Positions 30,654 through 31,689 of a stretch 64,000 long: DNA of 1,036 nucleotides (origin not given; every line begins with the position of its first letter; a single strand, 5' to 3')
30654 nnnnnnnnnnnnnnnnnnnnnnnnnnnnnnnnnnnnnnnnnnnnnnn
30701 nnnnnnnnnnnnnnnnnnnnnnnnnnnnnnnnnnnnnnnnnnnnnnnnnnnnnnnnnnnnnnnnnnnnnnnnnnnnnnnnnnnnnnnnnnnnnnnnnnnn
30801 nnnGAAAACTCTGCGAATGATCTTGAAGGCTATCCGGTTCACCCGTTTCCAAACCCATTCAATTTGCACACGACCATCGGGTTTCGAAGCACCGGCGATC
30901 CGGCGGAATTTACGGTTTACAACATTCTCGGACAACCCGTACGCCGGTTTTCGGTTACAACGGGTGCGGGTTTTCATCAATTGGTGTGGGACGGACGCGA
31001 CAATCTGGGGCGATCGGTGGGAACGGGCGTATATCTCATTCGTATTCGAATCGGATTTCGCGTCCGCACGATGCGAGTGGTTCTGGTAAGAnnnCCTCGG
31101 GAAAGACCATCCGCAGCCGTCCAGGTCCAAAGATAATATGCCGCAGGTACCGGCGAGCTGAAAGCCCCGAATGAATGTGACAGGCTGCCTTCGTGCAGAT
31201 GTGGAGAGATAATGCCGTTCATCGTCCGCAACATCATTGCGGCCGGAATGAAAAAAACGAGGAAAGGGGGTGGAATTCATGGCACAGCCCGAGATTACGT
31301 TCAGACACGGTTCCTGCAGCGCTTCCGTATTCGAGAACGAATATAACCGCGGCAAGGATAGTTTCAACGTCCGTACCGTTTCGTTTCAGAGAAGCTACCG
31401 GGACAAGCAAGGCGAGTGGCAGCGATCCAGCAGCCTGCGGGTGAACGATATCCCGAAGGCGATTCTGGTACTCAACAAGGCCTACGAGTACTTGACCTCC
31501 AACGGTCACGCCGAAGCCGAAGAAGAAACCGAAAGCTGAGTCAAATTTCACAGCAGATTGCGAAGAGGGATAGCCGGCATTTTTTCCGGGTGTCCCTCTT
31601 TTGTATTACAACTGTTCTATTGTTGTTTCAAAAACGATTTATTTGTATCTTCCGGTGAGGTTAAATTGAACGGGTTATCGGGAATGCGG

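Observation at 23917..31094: Adjacent cohesin-bearing and dockerin-bearing T9SS cargo proteins: a possible cell-surface cohesin-dockerin assembly outside the classical cellulosome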

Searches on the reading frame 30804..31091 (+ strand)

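Call 7: search_protein_families(library=pfam, proteins=[window:30804-31091:+], max_evalue=1)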
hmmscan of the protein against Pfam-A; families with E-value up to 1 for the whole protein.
window:30804-31091:+ (96 aa): 2 families
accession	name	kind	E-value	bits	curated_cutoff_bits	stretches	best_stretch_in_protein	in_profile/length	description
PF13860.13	FlgD_ig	-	5.9e-07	29.8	27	1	32-81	23-73/79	FlgD Ig-like domain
PF18962.6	Por_Secre_tail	-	0.00086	20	27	1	15-82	2-63/75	Secretion system C-terminal sorting domain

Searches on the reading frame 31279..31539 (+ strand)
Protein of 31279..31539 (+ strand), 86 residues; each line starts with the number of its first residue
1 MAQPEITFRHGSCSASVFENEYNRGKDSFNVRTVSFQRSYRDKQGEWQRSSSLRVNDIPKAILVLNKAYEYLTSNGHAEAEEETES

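Call 41: search_protein_families(library=pfam, proteins=[window:31279-31539:+], max_evalue=0.01)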
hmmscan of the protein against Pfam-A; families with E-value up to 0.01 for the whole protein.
window:31279-31539:+ (86 aa): 0 families

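Call 68: search_solved_structures(query=window:31279-31539:+, max_evalue=10, show_alignments=1)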
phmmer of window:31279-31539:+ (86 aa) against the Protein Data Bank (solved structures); distinct sequences matched with E-value up to 10: 1.
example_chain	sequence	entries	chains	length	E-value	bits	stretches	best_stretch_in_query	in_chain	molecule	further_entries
4ynw_A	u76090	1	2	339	1.1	12.9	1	19-78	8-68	ACL4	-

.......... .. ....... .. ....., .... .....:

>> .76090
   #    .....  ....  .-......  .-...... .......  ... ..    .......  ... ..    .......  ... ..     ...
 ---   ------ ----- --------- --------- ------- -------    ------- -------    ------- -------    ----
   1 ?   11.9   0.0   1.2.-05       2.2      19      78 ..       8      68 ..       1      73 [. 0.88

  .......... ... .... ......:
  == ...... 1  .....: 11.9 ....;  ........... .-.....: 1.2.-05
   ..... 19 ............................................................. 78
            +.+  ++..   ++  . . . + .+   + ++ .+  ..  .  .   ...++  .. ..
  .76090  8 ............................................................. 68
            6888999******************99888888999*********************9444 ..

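Call 69: search_protein_families(library=ncbifam, proteins=[window:31279-31539:+], max_evalue=1)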
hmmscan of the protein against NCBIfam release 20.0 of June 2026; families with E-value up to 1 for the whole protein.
window:31279-31539:+ (86 aa): 0 families
